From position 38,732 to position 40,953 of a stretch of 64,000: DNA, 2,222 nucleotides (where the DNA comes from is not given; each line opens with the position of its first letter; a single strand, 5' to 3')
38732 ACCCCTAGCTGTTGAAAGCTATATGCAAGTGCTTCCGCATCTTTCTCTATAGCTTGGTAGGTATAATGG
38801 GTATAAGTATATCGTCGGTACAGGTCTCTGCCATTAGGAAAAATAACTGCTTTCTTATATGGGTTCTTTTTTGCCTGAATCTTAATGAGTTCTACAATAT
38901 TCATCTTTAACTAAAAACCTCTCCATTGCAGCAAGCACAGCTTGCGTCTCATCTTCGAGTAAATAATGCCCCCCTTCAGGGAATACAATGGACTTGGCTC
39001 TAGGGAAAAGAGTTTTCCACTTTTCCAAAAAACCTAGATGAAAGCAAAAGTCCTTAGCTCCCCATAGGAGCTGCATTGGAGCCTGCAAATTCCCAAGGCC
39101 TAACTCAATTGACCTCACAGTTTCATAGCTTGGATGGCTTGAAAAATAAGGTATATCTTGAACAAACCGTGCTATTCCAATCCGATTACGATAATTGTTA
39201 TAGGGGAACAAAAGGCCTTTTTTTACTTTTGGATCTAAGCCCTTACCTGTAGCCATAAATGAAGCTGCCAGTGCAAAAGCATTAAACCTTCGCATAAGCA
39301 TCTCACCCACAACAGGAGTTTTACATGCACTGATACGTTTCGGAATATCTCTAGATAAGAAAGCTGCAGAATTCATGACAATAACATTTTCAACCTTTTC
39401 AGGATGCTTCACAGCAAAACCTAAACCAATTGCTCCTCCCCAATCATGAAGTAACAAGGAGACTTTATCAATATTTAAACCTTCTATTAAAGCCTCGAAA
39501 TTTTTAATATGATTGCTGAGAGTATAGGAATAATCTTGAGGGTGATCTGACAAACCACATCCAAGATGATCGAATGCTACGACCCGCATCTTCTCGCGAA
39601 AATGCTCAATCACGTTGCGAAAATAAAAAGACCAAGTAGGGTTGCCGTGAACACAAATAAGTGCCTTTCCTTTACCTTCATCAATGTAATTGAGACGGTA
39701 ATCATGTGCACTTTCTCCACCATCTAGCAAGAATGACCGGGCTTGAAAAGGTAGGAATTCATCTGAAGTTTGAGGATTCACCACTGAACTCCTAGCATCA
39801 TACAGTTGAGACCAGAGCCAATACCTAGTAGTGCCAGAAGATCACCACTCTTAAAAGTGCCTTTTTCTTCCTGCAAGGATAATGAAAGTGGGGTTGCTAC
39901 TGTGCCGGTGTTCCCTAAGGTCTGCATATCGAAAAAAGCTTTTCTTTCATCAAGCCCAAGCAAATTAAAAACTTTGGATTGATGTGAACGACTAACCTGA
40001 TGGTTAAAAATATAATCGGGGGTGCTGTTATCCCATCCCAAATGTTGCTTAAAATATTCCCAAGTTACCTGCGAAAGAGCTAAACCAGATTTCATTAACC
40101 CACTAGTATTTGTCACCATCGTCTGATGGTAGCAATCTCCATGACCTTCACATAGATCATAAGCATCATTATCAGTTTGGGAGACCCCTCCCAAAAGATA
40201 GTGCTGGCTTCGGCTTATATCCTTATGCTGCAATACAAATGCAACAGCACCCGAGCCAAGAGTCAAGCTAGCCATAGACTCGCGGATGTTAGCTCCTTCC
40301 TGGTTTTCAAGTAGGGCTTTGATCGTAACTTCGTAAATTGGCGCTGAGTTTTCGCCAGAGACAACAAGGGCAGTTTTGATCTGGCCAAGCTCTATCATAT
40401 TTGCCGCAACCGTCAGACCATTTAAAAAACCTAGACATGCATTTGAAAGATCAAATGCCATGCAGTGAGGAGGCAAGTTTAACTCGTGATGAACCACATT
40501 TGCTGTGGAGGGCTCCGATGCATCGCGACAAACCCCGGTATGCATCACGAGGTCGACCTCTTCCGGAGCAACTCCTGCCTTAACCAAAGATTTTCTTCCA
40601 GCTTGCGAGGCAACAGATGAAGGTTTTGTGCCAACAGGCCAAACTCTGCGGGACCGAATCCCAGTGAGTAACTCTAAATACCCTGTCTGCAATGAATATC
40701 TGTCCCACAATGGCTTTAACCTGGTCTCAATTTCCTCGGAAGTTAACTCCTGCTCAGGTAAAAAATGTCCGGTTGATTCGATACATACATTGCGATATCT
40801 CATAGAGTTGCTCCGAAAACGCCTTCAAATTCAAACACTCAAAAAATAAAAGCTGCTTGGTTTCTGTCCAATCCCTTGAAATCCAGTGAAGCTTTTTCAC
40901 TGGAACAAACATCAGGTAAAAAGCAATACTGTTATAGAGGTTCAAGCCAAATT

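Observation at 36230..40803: Complete, translationally coupled oleABCD cluster (long-chain olefin / beta-lactone pathway)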

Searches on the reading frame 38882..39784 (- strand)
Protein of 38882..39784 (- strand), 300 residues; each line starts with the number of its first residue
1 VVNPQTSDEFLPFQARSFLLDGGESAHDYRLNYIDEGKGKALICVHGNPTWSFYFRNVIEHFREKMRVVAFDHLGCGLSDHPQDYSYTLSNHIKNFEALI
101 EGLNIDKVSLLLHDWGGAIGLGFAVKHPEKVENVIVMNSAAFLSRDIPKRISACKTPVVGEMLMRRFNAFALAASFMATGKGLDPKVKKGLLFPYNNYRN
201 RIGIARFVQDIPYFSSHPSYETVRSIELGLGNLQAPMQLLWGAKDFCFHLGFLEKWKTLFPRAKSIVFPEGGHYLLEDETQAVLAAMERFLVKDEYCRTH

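Call 3: search_protein_families(library=ncbifam, proteins=[window:38882-39784:-])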
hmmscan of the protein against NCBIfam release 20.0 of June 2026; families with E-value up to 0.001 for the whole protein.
window:38882-39784:- (300 aa): 25 families
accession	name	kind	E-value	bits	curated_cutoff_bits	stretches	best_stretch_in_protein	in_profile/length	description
NF002938.0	PRK03592.1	equivalog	3.4e-43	148.1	241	1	27-293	18-291/298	haloalkane dehalogenase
NF002873.0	PRK03204.1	equivalog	5.3e-37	127.7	466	1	10-289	11-284/286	haloalkane dehalogenase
NF002043.0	PRK00870.1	subfamily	1e-33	117.1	265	1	24-291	29-298/302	haloalkane dehalogenase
NF050089.1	i_nPHAscl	equivalog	1.6e-21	76.7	300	1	31-141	9-119/288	intracellular short-chain-length polyhydroxyalkanoate depolymerase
TIGR01250.1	pro_imino_pep_2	subfamily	3.2e-20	72.9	167.65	1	34-141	20-131/288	proline iminopeptidase-family hydrolase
TIGR03611.1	RutD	equivalog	9.2e-15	54.7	238.5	1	39-139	13-113/258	pyrimidine utilization protein D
NF045948.1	ProImpepThrmp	equivalog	3.1e-14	53.1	500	1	29-139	16-128/291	proline iminopeptidase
TIGR02427.1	protocat_pcaD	equivalog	3.4e-14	52.8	255.85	1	55-143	29-116/251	3-oxoadipate enol-lactonase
NF045632.1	hydroxlase_HsaD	equivalog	9.3e-14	51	400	1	27-140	20-138/290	4,5:9,10-diseco-3-hydroxy-5,9,17-trioxoandrosta-1(10),2-diene-4-oate hydrolase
NF045945.1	ProImpepLactob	equivalog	2e-13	50.5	400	1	29-139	17-131/293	proline iminopeptidase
NF051488.1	bifunc_PcaDC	exception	2.9e-13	49.7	390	1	54-144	27-116/375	bifunctional 3-oxoadipate enol-lactonase/4-carboxymuconolactone decarboxylase PcaDC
TIGR03343.1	biphenyl_bphD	equivalog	3.8e-13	49.3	462.15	1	26-141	17-136/282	2-hydroxy-6-oxo-6-phenylhexa-2,4-dienoate hydrolase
NF004514.1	PRK05855.1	equivalog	4.7e-13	48.6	455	1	38-132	21-116/578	SDR family oxidoreductase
NF011457.0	PRK14875.1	equivalog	8.8e-13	47.9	307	1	30-141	121-233/372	acetoin dehydrogenase dihydrolipoyllysine-residue acetyltransferase subunit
TIGR03695.1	menH_SHCHC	equivalog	4.5e-12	45.9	208.55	1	40-141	3-106/252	2-succinyl-6-hydroxy-2,4-cyclohexadiene-1-carboxylate synthase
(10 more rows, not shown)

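Call 4: search_protein_families(library=pfam, proteins=[window:38882-39784:-])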
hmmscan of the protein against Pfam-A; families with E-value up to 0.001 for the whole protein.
window:38882-39784:- (300 aa): 3 families
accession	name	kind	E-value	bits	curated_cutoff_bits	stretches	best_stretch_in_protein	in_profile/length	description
PF00561.26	Abhydrolase_1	-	1.5e-28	100.6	25.8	2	41-139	2-102/245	alpha/beta hydrolase fold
PF12697.13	Abhydrolase_6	-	1.5e-13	52.4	26.3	1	42-285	1-216/217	Alpha/beta hydrolase family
PF12146.15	Hydrolase_4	-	1.6e-08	34.6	27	1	41-247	6-204/239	Serine aminopeptidase, S33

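Call 18: search_solved_structures(query=window:38882-39784:-, show_alignments=1, max_evalue=1e-10)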
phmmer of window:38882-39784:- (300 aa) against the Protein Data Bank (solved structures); distinct sequences matched with E-value up to 1e-10: 146 (the best 60 are shown).
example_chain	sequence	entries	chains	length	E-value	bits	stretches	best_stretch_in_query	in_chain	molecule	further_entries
8ckp_D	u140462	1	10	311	1e-34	123.2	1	11-292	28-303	Alpha/beta fold hydrolase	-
8ooh_A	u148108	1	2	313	3.8e-34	121.4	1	11-291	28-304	Alpha/beta fold hydrolase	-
5mxp_A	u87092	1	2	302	2.1e-27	99.2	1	29-290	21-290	Alpha/beta hydrolase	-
5flk_A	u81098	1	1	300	4.4e-27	98.2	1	30-295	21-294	DHAA101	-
8oe2_A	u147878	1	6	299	8.4e-27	97.2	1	30-291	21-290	Haloalkane dehalogenase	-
6y9g_A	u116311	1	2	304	2.6e-26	95.7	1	30-290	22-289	Ancestral haloalkane dehalogenase AncHLD5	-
3rk4_A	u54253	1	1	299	5e-26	94.7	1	30-291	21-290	Haloalkane dehalogenase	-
4fwb_A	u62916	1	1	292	5.5e-26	94.6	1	30-291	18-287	Haloalkane dehalogenase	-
6xtc_A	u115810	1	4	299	5.6e-26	94.5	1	30-291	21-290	Haloalkane dehalogenase variant DhaA177 domain-swapped dimer type-3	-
8oe6_A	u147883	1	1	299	6.8e-26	94.3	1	29-291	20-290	Structure of hyperstable haloalkane dehalogenase variant DhaA231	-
3g9x_A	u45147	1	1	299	7.6e-26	94.1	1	30-291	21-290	Haloalkane dehalogenase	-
3fwh_A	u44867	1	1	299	1.3e-25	93.3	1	30-291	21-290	Haloalkane dehalogenase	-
4hzg_A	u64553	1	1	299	1.3e-25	93.3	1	30-291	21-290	Haloalkane dehalogenase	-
4e46_A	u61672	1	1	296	1.5e-25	93.1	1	30-291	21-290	Haloalkane dehalogenase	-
6ty7_A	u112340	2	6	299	1.5e-25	93.1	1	30-291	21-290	Haloalkane dehalogenase variant DhaA115 domain-swapped dimer type-1 | Haloalkane dehalogenase variant DhaA115 domain-swapped dimer type-2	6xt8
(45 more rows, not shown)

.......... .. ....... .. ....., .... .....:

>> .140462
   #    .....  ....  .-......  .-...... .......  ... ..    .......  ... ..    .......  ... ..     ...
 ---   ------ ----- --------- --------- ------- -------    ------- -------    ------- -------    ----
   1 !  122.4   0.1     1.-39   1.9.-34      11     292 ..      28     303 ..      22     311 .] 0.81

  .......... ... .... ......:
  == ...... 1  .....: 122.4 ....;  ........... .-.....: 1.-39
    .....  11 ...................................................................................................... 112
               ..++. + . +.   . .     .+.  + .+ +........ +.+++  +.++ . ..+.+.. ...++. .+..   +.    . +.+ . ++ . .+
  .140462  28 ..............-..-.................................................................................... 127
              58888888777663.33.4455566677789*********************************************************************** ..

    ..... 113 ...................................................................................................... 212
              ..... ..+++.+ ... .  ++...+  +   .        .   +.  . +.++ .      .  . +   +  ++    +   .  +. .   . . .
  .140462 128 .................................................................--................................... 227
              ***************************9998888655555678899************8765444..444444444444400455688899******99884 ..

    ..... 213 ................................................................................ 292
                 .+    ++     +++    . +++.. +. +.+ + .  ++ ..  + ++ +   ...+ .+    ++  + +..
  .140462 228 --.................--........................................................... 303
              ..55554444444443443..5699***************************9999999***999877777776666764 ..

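Call 46: find_homologous_proteins(query=window:38882-39784:-, max_evalue=1e-20)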
Query window:38882-39784:- (300 aa): 7406 proteins with E <= 1e-20 among 8000 candidates; the best 120 are listed.
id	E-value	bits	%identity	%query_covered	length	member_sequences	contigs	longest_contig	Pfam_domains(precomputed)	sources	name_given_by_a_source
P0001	6.2e-205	697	100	100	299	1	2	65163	PF12697.14,PF00561.27,PF12146.16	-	-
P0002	1.2e-170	584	83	100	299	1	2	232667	PF12697.14,PF00561.27,PF12146.16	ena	-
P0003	7.3e-157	539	76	99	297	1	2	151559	PF12697.14,PF00561.27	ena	-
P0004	6.6e-156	536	76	98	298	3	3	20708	PF12697.14,PF00561.27,PF12146.16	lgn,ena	-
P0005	1.5e-151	522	75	99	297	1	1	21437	PF12697.14,PF00561.27,PF12146.16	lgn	-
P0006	5.0e-105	369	53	96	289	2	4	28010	PF12697.14,PF00561.27,PF12146.16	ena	-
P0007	1.3e-100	355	53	97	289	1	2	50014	PF12697.14,PF10230.16,PF00561.27,PF12146.16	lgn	-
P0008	1.9e-100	354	53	97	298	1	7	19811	PF12697.14,PF00561.27,PF12146.16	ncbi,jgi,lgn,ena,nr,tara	ncbi:MAG: alpha/beta hydrolase [Zetaproteobacteria bacterium]|nr:alpha/beta hydrolase [Pseudobdellov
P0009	3.7e-100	353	54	96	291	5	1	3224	PF12697.14,PF00561.27,PF12146.16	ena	-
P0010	4.9e-100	353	53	97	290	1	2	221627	PF12697.14,PF10230.16,PF00561.27,PF12146.16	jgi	-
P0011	9.0e-100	352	57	87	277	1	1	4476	PF12697.14,PF00561.27,PF12146.16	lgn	-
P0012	9.3e-100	352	50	96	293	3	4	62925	PF12697.14,PF00561.27,PF12146.16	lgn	-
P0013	9.6e-100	352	51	93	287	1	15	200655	PF12697.14,PF00561.27,PF12146.16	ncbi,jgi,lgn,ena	ncbi:MAG: alpha/beta fold hydrolase [Bacteriovoracaceae bacterium]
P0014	1.3e-99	351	52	97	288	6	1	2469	PF12697.14,PF10230.16,PF00561.27,PF12146.16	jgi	jgi:pimeloyl-ACP methyl ester carboxylesterase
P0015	5.0e-99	349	52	96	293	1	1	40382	PF12697.14,PF00561.27,PF12146.16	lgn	-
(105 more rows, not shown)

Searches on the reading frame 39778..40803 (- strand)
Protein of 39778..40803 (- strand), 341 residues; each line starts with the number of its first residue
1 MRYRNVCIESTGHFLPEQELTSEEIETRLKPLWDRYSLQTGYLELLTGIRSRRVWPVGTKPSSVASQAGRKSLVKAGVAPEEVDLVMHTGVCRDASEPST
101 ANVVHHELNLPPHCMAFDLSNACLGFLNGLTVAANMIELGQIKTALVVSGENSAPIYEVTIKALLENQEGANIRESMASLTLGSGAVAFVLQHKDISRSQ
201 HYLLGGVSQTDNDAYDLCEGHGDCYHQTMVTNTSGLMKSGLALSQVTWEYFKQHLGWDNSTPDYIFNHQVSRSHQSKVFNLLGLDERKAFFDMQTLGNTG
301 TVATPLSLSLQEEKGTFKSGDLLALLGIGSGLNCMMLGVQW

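Call 3: search_protein_families(library=ncbifam, proteins=[window:39778-40803:-])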
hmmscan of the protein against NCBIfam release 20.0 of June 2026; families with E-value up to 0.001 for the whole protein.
window:39778-40803:- (341 aa): 15 families
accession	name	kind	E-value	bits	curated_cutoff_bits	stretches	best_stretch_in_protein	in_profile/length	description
NF006720.0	PRK09258.1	equivalog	1.5e-124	415.7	285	1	1-341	1-338/338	3-oxoacyl-ACP synthase III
NF006829.0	PRK09352.1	subfamily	6e-36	124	249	1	5-340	4-320/322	beta-ketoacyl-ACP synthase 3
TIGR00747.1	fabH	subfamily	5e-31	108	292.1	1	6-333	3-314/322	beta-ketoacyl-ACP synthase III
NF004623.0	PRK05963.1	equivalog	5.5e-28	98.2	437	1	4-334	4-321/328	beta-ketoacyl-ACP synthase III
NF005541.0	PRK07204.1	equivalog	1.3e-20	74.1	402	1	4-333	3-321/329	beta-ketoacyl-ACP synthase III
NF005308.0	PRK06840.1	equivalog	1e-19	70.8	315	2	4-153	3-146/339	3-oxoacyl-ACP synthase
NF009519.0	PRK12880.1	equivalog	3e-11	43.2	436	1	47-151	46-149/353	beta-ketoacyl-ACP synthase III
NF003274.0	PRK04262.1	equivalog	9.5e-11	41.3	244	1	6-331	3-300/347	hydroxymethylglutaryl-CoA synthase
NF005703.0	PRK07515.1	equivalog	2.8e-08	33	304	1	64-152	99-185/373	beta-ketoacyl-ACP synthase III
TIGR01930.1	AcCoA-C-Actrans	subfamily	5.1e-07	29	240.55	1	59-156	19-116/385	acetyl-CoA C-acyltransferase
TIGR00748.1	HMG_CoA_syn_Arc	equivalog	7.3e-07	28.7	353.35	1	49-331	38-297/345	hydroxymethylglutaryl-CoA synthase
NF005293.2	PRK06816.1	subfamily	1.6e-06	27.4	450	1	7-158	2-157/378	StlD/DarB family beta-ketosynthase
TIGR01835.1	HMG-CoA-S_prok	equivalog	2.8e-06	26.4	360.35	1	64-150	52-136/382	hydroxymethylglutaryl-CoA synthase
NF005704.0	PRK07516.1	subfamily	0.00018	20.6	412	1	64-179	25-145/389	thiolase domain-containing protein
NF006740.0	PRK09268.1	equivalog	0.00099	18.2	539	0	78-152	52-125/431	acetyl-CoA C-acetyltransferase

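Call 4: search_protein_families(library=pfam, proteins=[window:39778-40803:-])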
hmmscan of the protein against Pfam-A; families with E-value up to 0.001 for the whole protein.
window:39778-40803:- (341 aa): 4 families
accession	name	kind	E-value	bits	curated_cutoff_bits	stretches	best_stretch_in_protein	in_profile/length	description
PF08541.16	ACP_syn_III_C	-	1.4e-15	57.6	26.6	1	255-341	4-90/90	3-Oxoacyl-[acyl-carrier-protein (ACP)] synthase III C terminal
PF08545.16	ACP_syn_III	-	3.6e-11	43.2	24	1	117-195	1-65/80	3-Oxoacyl-[acyl-carrier-protein (ACP)] synthase III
PF00108.29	Thiolase_N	-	9.1e-08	32.2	26.4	1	62-153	24-115/260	Thiolase, N-terminal domain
PF08392.18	FAE1_CUT1_RppA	-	0.00021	21.2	27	1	71-155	93-177/290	FAE1/Type III polyketide synthase-like protein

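Call 14: find_related_loci(query=window:39778-40803:-, collection=genome_contigs, flank=8000)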
Query window:39778-40803:- (341 aa) in genome_contigs; peptide patterns used: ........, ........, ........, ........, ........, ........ (x = any residue, [..] = any of these).
599 stretches matched a pattern (row limit reached: there are more); 555 encode a relative of the query (tblastn E <= 1e-3); the best 80 are kept; 80 distinct loci.
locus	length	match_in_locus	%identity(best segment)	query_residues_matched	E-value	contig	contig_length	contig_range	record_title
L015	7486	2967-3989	55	1-341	7e-127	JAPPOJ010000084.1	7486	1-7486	MAG: Zetaproteobacteria bacterium isolate SB9152_S1_bin_19 NODE_2674_length_7486_cov_10.4076, whole genome shotgun seque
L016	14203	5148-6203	46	1-341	6e-103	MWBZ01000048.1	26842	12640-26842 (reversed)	MAG: bacterium ADurb.Bin243 isolate ADurb.Bin243 BWY32_contig000048, whole genome shotgun sequence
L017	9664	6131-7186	45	1-341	4e-102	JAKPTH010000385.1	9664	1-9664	MAG: bacterium isolate JPNA_metabat.86 k141_1343909, whole genome shotgun sequence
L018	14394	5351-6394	47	1-341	5e-101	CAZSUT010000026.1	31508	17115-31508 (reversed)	MAG TPA_asm: uncultured Nitrospirales bacterium isolate binchicken_co185_3 genome assembly, contig: NODE_1787_length_315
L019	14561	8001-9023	48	1-341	5e-101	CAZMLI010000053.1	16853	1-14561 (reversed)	MAG TPA_asm: uncultured Planctomycetota bacterium isolate SRP215229_co1_161 genome assembly, contig: NODE_2062_length_16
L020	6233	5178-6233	45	1-341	9e-101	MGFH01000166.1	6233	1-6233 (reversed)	MAG: Candidatus Wallbacteria bacterium GWC2_49_35 gwc2_scaffold_38723, whole genome shotgun sequence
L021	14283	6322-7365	47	1-341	6e-101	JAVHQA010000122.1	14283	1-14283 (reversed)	MAG: Nitrospirales bacterium isolate WB02no2_63_24 NODE_3139_length_14283_cov_15.288164, whole genome shotgun sequence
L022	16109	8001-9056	46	1-341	7e-101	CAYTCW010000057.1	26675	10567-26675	MAG TPA_asm: uncultured bacterium isolate SRP192927_co10_55 genome assembly, contig: NODE_985_length_26675_cov_11.444177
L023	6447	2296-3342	46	1-341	2e-100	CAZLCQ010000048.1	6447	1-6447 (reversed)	MAG TPA_asm: uncultured Dehalococcoidales bacterium isolate binchicken_co334_175 genome assembly, contig: NODE_23723_len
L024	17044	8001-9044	47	1-341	1e-99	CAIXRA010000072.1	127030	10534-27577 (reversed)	MAG: uncultured Lentisphaerae bacterium isolate KTt_bin-2595 genome assembly, contig: bin-2595:72/82, whole genome shotg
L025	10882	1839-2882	47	1-341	2e-99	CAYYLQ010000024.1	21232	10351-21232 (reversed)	MAG TPA_asm: uncultured Nitrospirales bacterium isolate SRP273308_co1_254 genome assembly, contig: NODE_2585_length_2123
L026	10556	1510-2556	45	3-341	3e-99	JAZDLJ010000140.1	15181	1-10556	MAG: bacterium isolate MEGAHIT-group-0.590 k141_15126651, whole genome shotgun sequence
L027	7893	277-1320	46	1-341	2e-99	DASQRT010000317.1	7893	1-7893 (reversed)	MAG TPA_asm: Nitrospirales bacterium isolate SMAG_U10890 k141_40658, whole genome shotgun sequence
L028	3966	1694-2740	45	1-341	1e-99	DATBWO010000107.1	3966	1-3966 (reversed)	MAG TPA_asm: Dehalococcoidia bacterium isolate SMAG_U7543 k141_1251686, whole genome shotgun sequence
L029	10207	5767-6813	46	1-341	9e-99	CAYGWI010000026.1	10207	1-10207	MAG TPA_asm: uncultured Dehalococcoidales bacterium isolate ERP119294_co1_478 genome assembly, contig: NODE_9127_length_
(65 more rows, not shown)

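Call 15: find_encoding_contigs(protein=window:39778-40803:-, flank=2000, max_places=5)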
Protein window:39778-40803:- (341 aa): 3 contigs read that carry it; 1 place shown.
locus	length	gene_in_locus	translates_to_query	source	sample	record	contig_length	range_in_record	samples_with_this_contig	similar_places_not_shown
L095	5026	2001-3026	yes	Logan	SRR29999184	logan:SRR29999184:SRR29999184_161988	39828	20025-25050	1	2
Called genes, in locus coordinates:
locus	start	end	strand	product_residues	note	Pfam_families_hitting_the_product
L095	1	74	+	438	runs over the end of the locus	PF14397:ATPgrasp_ST (weak), PF14398:ATPgrasp_YheCD, PF02655:ATP-grasp_3 (faint)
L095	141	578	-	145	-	-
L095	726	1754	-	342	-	PF03320:FBPase_glpX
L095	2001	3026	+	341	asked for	PF00108:Thiolase_N, PF08545:ACP_syn_III, PF08541:ACP_syn_III_C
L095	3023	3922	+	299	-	PF12146:Hydrolase_4, PF00561:Abhydrolase_1, PF12697:Abhydrolase_6, PF00561:Abhydrolase_1 (weak)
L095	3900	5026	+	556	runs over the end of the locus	PF00501:AMP-binding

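Call 17: search_solved_structures(query=window:39778-40803:-, show_alignments=1, max_evalue=0.00001)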
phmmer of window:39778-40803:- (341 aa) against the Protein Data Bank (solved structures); distinct sequences matched with E-value up to 0.00001: 54.
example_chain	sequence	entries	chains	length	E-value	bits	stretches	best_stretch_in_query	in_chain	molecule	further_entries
3row_A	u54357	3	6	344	3.1e-71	243.5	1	1-341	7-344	3-oxoacyl-[ACP] synthase III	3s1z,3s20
3s21_A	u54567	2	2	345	3.1e-71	243.5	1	1-341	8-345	3-oxoacyl-[ACP] synthase III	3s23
5vxh_A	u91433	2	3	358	9.3e-71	241.9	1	1-341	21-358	3-oxoacyl-[ACP] synthase III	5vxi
5vxf_A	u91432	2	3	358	9.3e-71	241.9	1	1-341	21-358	3-oxoacyl-[ACP] synthase III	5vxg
3fk5_A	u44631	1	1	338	1.9e-70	240.9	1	1-341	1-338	3-oxoacyl-synthase III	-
5vxd_A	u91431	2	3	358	2.4e-70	240.6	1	1-341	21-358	3-oxoacyl-[ACP] synthase III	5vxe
6b2s_A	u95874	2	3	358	3e-70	240.3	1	1-341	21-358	3-oxoacyl-[ACP] synthase III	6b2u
6b2t_A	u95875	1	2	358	6.1e-70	239.3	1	1-341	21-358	3-oxoacyl-[ACP] synthase III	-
4kti_A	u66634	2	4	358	6.4e-70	239.2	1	1-341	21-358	3-oxoacyl-[ACP] synthase III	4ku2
4ktm_A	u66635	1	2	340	7.3e-70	239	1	1-341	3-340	3-oxoacyl-[ACP] synthase III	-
6b2r_A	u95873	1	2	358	8.6e-70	238.8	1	1-341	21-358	3-oxoacyl-[ACP] synthase III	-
4ku3_A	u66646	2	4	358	8.8e-70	238.7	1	1-341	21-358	3-oxoacyl-[ACP] synthase III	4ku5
4ryb_A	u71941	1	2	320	1e-23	87.3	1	8-157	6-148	3-oxoacyl-[acyl-carrier-protein] synthase 3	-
2ebd_A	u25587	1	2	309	1.1e-20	77.4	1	10-153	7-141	3-oxoacyl-[acyl-carrier-protein] synthase 3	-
8vd9_A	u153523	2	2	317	8.4e-20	74.5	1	9-157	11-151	Beta-ketoacyl-[acyl-carrier-protein] synthase III 1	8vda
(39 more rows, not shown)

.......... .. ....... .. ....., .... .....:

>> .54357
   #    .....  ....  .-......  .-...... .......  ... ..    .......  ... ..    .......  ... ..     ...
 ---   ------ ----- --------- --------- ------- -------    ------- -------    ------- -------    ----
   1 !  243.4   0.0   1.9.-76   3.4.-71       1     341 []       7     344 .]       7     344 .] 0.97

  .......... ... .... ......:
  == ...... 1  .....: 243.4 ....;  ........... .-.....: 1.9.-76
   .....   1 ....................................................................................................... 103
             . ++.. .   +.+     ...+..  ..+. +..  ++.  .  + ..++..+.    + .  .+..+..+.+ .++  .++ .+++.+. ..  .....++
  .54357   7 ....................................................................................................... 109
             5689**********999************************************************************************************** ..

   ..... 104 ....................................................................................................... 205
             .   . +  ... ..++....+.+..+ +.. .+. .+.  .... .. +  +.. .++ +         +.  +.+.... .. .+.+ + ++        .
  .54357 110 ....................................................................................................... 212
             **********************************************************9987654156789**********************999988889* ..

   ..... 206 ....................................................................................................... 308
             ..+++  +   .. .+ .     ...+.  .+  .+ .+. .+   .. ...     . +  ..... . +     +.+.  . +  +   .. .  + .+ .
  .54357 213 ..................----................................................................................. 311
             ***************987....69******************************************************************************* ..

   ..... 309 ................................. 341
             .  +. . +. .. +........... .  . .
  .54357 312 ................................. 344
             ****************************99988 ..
